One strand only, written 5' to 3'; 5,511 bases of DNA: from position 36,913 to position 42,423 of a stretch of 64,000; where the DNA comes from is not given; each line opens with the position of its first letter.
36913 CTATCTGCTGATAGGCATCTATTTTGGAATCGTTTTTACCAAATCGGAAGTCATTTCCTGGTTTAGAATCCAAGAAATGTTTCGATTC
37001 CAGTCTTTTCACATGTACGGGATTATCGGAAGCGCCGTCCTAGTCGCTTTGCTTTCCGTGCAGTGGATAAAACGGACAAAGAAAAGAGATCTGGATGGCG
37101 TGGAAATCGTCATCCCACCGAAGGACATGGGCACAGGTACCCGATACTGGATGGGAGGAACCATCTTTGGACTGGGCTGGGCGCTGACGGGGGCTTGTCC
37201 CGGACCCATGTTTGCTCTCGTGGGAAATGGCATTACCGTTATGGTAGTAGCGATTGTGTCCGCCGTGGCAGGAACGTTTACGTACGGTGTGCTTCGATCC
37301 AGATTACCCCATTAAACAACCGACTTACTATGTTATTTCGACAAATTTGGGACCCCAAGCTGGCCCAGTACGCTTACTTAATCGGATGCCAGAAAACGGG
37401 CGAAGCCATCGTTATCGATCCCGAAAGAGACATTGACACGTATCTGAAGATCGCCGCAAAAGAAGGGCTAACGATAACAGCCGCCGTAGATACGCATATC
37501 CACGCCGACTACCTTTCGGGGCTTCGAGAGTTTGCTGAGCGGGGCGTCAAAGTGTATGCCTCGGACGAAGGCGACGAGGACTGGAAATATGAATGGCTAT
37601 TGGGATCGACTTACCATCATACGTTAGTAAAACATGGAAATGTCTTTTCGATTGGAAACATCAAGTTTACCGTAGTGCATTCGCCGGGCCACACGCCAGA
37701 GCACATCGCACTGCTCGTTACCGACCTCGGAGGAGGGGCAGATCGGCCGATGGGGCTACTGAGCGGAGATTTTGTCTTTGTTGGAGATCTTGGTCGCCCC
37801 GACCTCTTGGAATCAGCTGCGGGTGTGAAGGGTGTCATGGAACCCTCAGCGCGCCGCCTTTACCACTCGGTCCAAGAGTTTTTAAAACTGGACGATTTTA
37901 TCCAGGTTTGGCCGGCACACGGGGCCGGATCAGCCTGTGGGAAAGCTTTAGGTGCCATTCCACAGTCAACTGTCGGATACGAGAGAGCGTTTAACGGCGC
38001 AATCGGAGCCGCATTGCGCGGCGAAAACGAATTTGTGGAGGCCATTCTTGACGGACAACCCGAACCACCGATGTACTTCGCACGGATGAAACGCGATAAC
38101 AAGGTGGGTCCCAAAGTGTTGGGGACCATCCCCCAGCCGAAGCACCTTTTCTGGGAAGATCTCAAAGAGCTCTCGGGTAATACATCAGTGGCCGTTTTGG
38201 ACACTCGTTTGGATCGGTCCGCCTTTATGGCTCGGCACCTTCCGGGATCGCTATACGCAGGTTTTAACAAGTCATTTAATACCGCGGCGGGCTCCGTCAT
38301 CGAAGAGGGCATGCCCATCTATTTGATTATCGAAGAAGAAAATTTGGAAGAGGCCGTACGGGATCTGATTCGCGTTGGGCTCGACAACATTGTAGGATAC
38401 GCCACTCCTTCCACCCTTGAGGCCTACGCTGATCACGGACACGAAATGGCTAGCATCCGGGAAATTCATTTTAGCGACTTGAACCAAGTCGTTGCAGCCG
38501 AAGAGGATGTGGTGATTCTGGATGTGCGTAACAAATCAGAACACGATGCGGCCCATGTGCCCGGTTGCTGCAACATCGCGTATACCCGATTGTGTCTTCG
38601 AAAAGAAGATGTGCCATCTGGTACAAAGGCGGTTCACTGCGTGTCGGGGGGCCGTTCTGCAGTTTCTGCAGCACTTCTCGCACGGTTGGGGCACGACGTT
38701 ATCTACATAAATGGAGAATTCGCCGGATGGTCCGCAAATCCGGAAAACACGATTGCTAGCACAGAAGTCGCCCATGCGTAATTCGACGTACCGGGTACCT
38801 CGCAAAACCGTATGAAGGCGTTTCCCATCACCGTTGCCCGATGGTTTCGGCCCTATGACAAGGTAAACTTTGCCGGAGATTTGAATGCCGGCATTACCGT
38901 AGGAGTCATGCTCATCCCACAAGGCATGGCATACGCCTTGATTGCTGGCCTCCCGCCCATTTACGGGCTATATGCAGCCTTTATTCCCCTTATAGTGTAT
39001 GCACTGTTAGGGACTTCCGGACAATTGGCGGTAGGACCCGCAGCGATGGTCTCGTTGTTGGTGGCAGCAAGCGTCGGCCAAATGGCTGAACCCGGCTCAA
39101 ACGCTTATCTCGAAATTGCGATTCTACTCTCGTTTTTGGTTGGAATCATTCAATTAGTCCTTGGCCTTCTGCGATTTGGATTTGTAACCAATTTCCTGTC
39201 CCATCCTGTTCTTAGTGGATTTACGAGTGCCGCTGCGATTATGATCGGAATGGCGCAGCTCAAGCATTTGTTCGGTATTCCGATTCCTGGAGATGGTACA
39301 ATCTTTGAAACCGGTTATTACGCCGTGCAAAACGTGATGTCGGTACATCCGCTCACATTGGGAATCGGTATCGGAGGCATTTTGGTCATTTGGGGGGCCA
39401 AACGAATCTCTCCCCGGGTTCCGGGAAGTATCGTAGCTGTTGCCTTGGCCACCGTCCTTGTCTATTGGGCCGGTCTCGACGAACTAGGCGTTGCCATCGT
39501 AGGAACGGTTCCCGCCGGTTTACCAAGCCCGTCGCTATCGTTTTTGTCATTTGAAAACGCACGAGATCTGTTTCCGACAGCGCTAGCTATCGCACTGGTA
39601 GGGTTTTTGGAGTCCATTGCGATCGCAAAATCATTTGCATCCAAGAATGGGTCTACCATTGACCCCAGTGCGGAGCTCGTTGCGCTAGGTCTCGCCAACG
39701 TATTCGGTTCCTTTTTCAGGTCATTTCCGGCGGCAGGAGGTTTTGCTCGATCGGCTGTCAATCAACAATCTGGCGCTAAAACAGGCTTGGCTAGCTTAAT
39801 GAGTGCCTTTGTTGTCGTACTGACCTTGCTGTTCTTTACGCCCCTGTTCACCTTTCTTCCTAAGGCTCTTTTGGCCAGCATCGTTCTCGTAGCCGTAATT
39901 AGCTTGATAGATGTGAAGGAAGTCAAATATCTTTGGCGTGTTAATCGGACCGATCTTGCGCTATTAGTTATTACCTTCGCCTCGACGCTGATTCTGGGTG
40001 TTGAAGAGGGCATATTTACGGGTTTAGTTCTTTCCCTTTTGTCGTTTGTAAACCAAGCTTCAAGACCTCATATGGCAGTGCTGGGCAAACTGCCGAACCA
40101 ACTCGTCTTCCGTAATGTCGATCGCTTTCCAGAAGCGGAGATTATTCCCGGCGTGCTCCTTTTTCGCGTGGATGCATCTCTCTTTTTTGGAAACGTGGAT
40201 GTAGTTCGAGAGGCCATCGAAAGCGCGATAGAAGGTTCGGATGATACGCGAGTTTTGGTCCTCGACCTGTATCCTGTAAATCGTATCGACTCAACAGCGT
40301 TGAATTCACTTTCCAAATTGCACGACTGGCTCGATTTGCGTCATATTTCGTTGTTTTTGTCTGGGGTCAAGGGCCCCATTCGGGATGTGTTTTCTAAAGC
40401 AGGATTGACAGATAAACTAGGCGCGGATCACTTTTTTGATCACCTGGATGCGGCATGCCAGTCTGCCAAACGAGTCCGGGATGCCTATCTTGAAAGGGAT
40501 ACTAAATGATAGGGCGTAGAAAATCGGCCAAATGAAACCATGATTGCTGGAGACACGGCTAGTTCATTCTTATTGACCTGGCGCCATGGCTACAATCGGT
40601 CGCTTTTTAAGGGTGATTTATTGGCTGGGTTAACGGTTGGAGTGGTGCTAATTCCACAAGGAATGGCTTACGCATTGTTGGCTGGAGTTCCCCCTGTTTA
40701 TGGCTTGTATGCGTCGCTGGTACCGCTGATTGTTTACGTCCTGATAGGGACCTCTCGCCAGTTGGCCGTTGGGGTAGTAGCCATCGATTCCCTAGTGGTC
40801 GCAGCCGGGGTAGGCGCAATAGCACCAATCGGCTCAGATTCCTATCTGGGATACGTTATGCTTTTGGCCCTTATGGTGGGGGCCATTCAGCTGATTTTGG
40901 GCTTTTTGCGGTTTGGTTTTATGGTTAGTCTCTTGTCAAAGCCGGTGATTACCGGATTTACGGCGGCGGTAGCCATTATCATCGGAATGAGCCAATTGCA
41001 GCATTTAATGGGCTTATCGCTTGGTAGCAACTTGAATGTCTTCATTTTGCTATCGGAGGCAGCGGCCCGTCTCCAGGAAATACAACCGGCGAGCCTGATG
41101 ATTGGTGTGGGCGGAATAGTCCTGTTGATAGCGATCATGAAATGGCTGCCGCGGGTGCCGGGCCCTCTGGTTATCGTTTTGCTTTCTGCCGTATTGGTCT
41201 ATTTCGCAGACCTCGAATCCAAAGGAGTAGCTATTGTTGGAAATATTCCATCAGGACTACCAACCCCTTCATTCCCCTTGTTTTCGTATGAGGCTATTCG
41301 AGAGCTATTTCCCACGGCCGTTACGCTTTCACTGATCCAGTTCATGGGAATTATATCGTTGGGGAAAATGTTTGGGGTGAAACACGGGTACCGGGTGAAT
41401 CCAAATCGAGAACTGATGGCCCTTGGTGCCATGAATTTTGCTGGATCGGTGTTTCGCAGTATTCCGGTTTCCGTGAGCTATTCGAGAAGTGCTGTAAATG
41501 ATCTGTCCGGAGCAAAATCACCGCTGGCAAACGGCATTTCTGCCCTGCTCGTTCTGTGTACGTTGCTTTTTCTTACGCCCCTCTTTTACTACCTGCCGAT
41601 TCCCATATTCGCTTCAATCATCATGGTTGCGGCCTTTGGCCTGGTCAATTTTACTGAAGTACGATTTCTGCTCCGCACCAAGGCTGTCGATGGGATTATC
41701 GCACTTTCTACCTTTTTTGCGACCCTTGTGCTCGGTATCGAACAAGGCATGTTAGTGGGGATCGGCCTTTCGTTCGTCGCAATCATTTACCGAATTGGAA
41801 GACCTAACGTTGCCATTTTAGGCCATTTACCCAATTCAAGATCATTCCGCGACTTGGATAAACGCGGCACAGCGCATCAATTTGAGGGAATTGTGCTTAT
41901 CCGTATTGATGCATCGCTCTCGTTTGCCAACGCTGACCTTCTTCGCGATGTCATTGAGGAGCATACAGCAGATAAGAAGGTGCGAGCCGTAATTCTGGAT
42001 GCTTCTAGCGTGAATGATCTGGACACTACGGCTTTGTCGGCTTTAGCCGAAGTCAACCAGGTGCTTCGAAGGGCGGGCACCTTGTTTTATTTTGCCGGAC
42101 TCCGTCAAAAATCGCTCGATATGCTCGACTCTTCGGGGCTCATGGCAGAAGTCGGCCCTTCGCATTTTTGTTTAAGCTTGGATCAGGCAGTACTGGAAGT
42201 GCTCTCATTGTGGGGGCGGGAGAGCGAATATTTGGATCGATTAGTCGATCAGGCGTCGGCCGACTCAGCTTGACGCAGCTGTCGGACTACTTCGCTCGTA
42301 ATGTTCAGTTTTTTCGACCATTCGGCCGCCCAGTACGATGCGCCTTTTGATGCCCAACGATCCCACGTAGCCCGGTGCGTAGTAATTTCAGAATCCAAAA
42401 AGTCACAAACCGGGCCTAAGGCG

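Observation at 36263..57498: The same ACTTG-N6-CAAGT palindrome marks three promoters: a putative regulon of the HutC/GntR regulator at 57563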

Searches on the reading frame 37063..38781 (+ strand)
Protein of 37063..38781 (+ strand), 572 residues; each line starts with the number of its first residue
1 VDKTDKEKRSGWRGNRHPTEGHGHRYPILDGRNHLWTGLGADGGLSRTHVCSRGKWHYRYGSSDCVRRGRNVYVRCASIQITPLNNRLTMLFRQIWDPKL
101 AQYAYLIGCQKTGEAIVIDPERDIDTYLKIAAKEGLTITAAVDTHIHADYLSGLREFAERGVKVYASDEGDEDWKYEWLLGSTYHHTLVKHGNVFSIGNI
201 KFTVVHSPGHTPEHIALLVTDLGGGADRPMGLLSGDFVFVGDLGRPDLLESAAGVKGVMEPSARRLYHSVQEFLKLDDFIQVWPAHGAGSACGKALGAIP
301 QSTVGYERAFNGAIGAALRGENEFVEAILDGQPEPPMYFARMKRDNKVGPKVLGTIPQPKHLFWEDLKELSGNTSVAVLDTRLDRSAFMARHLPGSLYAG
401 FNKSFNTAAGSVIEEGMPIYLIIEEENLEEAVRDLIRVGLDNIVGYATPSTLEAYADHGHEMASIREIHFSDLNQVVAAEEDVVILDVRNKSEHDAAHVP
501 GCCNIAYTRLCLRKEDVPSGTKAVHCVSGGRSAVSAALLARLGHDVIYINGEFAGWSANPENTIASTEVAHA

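Call 7: search_protein_families(library=pfam, proteins=[window:37063-38781:+])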
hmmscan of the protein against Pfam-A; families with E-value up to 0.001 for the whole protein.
window:37063-38781:+ (572 aa): 3 families
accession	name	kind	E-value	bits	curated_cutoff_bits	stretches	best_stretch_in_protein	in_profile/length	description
PF00581.25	Rhodanese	-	5.8e-15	56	22.2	1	480-558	11-101/102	Rhodanese-like domain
PF00753.33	Lactamase_B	-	8.8e-10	39.3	22.7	1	100-277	4-188/196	Metallo-beta-lactamase superfamily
PF12706.13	Lactamase_B_2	-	0.00099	19.2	27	0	133-245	26-145/200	Beta-lactamase superfamily domain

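Call 26: search_protein_families(library=ncbifam, proteins=[window:37063-38781:+], max_evalue=0.00001)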
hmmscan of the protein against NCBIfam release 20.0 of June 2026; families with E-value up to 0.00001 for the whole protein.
window:37063-38781:+ (572 aa): 10 families
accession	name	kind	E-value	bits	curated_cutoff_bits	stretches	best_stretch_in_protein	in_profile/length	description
TIGR03413.1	GSH_gloB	equivalog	1.7e-16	60.4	200.8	1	103-286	11-164/248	hydroxyacylglutathione hydrolase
NF012229.1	bla_class_B_core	domain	6.8e-14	52.2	100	1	115-217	26-136/139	metallo-beta-lactamase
NF005646.0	PRK07411.1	equivalog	5.6e-10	38.9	633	1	453-564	269-387/390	molybdopterin-synthase adenylyltransferase MoeB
NF040641.1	bifunc_ST_SDO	equivalog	2.4e-09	36.6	625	1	123-315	187-368/423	bifunctional sulfur transferase/dioxygenase Blh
NF006444.0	PRK08762.1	equivalog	2.6e-08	32.9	449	1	463-560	12-111/387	molybdopterin-synthase adenylyltransferase MoeB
NF033088.2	bla_subclass_B1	equivalog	1.5e-07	31.3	200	1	129-216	59-145/217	subclass B1 metallo-beta-lactamase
NF005902.0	PRK07878.1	equivalog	3.9e-07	29.3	647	1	456-559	277-384/392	adenylyltransferase/sulfurtransferase MoeZ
NF045521.1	rhoda_near_glyco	subfamily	3.2e-06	27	145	0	465-557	17-109/144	rhodanese homology domain-containing protein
NF007597.0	PRK10241.1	equivalog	3.6e-06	26.5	421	1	109-245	18-136/251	hydroxyacylglutathione hydrolase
NF012146.1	blaB-IND-MUS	exception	9.1e-06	25.2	270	0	129-216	78-163/237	BlaB/IND/MUS family subclass B1 metallo-beta-lactamase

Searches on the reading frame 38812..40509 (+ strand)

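Call 7: search_protein_families(library=pfam, proteins=[window:38812-40509:+])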
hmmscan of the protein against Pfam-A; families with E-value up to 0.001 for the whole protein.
window:38812-40509:+ (565 aa): 3 families
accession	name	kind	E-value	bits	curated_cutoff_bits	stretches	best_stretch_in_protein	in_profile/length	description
PF00916.26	Sulfate_transp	-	1.5e-113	379.9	23.2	1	20-388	1-380/380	Sulfate permease family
PF01740.26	STAS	-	2.6e-18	66.2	22.6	1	440-548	2-106/106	STAS domain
PF16983.11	MFS_MOT1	-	1.5e-05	25.7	30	1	264-365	25-111/111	Molybdate transporter of MFS superfamily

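Call 26: search_protein_families(library=ncbifam, proteins=[window:38812-40509:+], max_evalue=0.00001)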
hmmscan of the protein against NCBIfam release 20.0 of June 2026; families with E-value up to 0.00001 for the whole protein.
window:38812-40509:+ (565 aa): 3 families
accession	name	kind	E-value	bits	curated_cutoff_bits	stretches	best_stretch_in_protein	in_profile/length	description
TIGR00815.1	sulP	subfamily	2.4e-150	501.7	380.45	1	8-548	2-565/565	sulfate permease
NF008660.1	PRK11660.1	equivalog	6.3e-64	216.3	614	2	245-555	273-568/572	C4-dicarboxylic acid transporter DauA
NF050096.1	BicarbTportBicA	equivalog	2.6e-43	148.4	880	1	19-552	11-543/547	bicarbonate transporter BicA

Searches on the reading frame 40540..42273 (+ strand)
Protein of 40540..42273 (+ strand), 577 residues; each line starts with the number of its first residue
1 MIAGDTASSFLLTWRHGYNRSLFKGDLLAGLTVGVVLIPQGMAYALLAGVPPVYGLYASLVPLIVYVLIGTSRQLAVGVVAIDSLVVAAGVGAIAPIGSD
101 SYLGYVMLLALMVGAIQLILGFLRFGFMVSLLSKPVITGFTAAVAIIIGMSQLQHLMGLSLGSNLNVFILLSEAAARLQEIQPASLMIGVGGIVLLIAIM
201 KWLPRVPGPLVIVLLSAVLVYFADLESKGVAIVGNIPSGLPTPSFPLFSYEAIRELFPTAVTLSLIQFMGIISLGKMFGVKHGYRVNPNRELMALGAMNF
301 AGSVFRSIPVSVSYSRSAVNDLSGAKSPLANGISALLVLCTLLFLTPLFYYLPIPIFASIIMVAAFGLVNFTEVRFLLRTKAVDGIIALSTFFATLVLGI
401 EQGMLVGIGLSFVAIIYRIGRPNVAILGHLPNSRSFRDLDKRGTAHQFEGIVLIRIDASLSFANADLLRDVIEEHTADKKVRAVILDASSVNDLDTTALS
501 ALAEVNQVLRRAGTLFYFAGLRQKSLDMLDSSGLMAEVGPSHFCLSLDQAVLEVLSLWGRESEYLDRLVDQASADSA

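Call 7: search_protein_families(library=pfam, proteins=[window:40540-42273:+])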
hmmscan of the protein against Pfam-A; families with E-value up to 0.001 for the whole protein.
window:40540-42273:+ (577 aa): 3 families
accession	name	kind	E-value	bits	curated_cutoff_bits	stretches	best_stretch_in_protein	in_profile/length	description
PF00916.26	Sulfate_transp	-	1.3e-102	343.8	23.2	1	23-390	1-379/380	Sulfate permease family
PF01740.26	STAS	-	7.8e-17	61.4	22.6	1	446-550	5-106/106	STAS domain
PF13466.11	STAS_2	-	3.6e-06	27.5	29.2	1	455-534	2-79/80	STAS domain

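Call 26: search_protein_families(library=ncbifam, proteins=[window:40540-42273:+], max_evalue=0.00001)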
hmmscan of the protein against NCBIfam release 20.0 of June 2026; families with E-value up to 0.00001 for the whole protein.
window:40540-42273:+ (577 aa): 4 families
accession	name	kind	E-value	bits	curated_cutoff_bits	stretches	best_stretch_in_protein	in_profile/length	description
TIGR00815.1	sulP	subfamily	5.2e-132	441.2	380.45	1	12-550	3-565/565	sulfate permease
NF008660.1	PRK11660.1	equivalog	4e-61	207.1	614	2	13-234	19-234/572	C4-dicarboxylic acid transporter DauA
NF050096.1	BicarbTportBicA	equivalog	7.2e-30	104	880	1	23-546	12-535/547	bicarbonate transporter BicA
TIGR00377.1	ant_ant_sig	superfamily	3.5e-06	26.9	53.45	0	447-535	9-97/108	anti-sigma factor antagonist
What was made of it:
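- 36310..42273 (+): Target operon 1: two YeeE/YedE half-proteins (36310-36864; ORF 36830-37315), persulfide dioxygenase-rhodanese fusion (37330-38781), and two SulP/STAS permeases (38812-40509, 40540-42273). Pfam and NCBIfam hits (calls 7, 26).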
